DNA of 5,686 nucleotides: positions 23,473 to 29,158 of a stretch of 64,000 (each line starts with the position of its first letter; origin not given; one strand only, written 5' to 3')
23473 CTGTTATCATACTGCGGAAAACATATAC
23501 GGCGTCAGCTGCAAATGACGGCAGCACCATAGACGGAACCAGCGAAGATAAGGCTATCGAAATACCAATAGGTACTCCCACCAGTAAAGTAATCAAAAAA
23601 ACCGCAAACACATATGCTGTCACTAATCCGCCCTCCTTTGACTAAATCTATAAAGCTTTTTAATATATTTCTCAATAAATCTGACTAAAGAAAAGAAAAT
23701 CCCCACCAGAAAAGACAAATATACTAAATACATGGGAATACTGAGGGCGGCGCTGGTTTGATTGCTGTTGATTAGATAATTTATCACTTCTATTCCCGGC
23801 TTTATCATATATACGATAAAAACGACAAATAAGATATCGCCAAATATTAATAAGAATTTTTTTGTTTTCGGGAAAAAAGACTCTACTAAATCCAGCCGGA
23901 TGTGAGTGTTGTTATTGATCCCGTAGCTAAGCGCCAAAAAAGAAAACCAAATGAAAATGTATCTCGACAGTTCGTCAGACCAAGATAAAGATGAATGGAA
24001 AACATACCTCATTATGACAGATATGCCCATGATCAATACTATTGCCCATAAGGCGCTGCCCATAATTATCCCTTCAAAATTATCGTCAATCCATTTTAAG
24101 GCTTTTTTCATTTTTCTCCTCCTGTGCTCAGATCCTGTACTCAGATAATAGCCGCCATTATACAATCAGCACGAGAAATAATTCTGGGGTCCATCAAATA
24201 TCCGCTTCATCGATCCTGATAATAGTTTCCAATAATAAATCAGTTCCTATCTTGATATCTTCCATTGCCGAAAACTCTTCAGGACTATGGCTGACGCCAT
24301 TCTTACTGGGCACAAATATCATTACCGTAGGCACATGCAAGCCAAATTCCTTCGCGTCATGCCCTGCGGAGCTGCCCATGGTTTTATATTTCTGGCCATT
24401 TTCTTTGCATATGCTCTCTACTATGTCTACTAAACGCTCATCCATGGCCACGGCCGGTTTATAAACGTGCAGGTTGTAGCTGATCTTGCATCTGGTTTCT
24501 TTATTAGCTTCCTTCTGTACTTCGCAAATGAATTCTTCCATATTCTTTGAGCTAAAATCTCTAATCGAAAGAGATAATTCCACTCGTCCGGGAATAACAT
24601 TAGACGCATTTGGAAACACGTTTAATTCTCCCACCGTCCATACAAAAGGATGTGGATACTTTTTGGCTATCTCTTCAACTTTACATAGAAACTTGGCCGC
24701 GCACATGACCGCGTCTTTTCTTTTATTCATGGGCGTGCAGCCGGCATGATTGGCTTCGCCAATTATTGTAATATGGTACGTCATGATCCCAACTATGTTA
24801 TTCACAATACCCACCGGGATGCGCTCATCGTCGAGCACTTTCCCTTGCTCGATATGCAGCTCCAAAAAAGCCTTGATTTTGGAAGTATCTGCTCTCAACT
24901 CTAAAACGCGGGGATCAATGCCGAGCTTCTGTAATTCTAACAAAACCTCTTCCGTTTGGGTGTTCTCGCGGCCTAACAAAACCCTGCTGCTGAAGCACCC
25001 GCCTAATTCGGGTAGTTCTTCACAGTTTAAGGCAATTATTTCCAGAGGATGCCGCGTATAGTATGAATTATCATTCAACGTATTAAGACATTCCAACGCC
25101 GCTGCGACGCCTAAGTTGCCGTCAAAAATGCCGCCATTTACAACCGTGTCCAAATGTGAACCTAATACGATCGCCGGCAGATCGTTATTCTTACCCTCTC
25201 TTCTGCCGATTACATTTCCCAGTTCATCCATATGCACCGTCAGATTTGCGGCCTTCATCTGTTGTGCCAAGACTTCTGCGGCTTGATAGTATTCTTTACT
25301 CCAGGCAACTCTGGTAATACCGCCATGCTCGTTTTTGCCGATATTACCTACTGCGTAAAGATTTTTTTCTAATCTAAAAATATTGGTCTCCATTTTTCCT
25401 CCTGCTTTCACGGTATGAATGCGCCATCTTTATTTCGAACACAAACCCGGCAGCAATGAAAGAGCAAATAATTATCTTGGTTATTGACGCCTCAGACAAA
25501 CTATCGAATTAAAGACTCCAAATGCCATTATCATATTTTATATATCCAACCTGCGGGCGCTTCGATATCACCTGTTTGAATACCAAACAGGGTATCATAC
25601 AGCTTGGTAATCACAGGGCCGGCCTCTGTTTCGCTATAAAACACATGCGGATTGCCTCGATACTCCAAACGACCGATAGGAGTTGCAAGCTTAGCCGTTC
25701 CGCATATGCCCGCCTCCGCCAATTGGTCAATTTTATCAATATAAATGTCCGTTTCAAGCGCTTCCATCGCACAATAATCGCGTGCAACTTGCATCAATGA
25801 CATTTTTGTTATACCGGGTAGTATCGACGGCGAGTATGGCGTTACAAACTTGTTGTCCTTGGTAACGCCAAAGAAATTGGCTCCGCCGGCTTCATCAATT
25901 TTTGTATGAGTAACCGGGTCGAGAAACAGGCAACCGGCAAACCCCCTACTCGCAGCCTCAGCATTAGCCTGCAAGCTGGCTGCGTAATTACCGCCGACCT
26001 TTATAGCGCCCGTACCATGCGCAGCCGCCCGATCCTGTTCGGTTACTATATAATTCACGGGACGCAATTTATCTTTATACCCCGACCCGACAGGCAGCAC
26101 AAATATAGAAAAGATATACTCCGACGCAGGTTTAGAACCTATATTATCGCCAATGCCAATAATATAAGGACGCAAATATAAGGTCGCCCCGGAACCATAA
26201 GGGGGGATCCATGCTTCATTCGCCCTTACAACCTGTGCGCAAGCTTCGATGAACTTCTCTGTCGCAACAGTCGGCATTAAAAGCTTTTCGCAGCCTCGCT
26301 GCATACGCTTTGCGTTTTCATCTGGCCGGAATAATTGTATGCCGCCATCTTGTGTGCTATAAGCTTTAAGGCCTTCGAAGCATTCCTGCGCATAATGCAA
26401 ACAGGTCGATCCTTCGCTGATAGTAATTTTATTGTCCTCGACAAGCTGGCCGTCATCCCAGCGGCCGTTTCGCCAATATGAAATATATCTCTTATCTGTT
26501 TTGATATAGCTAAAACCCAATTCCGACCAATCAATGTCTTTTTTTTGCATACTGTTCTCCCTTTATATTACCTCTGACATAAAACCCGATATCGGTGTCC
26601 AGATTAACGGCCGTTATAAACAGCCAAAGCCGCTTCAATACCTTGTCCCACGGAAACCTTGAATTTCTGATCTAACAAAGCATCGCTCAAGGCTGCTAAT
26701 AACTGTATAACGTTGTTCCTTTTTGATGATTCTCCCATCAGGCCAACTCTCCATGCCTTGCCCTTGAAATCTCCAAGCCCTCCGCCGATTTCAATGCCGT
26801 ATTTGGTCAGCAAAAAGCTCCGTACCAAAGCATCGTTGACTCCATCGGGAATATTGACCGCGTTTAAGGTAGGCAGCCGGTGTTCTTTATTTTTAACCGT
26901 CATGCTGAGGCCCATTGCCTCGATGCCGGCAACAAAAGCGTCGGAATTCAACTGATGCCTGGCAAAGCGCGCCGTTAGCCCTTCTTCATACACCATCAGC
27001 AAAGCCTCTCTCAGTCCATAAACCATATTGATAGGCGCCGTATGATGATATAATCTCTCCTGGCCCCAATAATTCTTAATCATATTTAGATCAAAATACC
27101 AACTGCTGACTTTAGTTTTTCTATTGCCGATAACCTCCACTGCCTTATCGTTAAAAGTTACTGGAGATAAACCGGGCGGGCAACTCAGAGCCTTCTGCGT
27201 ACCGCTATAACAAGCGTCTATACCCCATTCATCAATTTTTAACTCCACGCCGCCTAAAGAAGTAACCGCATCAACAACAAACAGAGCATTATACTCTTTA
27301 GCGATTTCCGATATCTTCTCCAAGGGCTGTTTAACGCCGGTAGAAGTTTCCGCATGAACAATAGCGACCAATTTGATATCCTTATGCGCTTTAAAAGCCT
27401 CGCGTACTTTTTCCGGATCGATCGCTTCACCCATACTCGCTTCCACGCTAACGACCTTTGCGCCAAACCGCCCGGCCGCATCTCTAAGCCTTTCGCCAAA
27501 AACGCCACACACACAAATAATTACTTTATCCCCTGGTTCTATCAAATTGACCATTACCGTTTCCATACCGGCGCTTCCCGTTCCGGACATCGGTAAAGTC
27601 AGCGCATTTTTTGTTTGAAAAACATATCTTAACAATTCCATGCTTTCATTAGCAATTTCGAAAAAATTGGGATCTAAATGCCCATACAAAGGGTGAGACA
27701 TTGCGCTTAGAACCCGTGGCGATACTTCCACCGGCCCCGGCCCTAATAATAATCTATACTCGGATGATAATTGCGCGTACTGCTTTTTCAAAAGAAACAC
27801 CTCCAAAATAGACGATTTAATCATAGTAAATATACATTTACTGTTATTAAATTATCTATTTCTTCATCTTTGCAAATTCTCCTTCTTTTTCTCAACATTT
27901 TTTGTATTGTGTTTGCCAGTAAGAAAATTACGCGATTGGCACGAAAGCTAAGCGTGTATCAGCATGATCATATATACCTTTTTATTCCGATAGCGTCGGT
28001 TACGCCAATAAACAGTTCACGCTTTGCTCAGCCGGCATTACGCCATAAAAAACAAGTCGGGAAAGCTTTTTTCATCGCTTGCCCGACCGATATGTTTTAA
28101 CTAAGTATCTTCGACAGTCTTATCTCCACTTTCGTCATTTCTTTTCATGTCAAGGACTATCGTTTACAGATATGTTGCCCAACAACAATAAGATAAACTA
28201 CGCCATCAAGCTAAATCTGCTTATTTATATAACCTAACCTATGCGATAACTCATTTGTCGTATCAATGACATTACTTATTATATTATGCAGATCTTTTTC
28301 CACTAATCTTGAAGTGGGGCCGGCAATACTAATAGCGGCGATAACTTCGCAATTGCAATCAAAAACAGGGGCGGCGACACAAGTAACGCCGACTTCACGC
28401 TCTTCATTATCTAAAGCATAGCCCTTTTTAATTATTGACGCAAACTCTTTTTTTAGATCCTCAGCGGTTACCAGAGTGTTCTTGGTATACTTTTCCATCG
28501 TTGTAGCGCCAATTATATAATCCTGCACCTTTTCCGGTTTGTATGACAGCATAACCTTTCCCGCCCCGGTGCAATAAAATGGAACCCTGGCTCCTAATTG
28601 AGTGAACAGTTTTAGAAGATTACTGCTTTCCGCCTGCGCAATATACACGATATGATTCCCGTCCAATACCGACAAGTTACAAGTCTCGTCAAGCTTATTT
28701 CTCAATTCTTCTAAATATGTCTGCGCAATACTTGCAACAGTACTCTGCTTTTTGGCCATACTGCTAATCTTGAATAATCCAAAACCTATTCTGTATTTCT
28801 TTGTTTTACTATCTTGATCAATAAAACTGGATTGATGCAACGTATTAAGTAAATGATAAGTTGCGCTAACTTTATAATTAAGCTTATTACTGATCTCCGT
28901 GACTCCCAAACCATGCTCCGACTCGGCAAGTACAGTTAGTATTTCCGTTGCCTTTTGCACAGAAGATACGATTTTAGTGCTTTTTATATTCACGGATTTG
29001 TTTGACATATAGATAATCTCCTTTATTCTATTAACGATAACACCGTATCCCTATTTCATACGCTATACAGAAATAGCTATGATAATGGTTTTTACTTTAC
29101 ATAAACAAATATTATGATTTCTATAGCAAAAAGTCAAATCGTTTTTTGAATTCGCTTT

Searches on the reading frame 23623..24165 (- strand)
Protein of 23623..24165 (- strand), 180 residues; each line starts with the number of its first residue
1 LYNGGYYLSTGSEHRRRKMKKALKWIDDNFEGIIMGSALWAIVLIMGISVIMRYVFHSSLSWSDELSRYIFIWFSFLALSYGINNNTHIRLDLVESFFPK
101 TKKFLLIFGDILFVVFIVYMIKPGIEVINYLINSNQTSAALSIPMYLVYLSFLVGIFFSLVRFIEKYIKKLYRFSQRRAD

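Call 38: search_protein_families(library=pfam, proteins=[window:23623-24165:-], max_evalue=0.00001)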
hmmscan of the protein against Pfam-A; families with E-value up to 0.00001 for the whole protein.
window:23623-24165:- (180 aa): 1 family
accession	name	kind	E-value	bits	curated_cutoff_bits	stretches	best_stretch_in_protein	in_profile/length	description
PF04290.18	DctQ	-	3.3e-32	111.6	28.3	1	42-170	1-129/132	Tripartite ATP-independent periplasmic transporters, DctQ component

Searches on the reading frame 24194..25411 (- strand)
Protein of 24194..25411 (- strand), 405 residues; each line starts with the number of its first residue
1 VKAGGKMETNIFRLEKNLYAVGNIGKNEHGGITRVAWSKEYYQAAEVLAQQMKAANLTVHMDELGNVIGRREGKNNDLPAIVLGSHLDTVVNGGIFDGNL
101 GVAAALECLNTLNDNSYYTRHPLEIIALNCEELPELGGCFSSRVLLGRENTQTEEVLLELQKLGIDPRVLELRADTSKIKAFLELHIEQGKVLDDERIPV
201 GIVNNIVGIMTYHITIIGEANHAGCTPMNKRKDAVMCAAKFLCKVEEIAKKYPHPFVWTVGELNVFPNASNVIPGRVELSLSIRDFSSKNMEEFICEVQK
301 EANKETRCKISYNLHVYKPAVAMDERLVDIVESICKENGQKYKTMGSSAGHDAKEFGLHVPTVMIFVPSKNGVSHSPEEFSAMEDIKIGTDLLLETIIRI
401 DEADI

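Call 38: search_protein_families(library=pfam, proteins=[window:24194-25411:-], max_evalue=0.00001)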
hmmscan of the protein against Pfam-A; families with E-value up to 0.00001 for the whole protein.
window:24194-25411:- (405 aa): 4 families
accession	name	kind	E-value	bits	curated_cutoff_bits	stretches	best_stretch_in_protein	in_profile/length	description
PF01546.33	Peptidase_M20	-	3.9e-26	92.7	24.6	1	83-397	2-204/206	Peptidase family M20/M25/M40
PF04389.22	Peptidase_M28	-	1.3e-09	38.5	21.3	1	66-157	1-89/193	Peptidase family M28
PF07687.19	M20_dimer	-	1.3e-09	38.4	21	1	208-305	5-102/107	Peptidase dimerisation domain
PF05343.19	Peptidase_M42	-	7.7e-07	28.9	23.2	0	299-388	197-288/292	M42 glutamyl aminopeptidase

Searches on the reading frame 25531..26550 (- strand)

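Call 38: search_protein_families(library=pfam, proteins=[window:25531-26550:-], max_evalue=0.00001)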
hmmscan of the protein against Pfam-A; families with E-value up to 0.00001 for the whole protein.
window:25531-26550:- (339 aa): 1 family
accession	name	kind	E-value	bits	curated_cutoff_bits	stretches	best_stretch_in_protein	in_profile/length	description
PF01063.24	Aminotran_4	-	2.5e-30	106.4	28.5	1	57-293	2-221/223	Amino-transferase class IV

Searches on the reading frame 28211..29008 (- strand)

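Call 38: search_protein_families(library=pfam, proteins=[window:28211-29008:-], max_evalue=0.00001)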
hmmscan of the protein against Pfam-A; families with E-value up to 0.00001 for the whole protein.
window:28211-29008:- (265 aa): 2 families
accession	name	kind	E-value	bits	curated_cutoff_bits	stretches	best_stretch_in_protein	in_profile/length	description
PF01614.24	IclR_C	-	1.3e-50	171.8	24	1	89-256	7-174/174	Bacterial transcriptional regulator IclR C-terminal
PF09339.16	HTH_IclR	-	9.1e-11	41.8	22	1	16-66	1-51/52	IclR helix-turn-helix domain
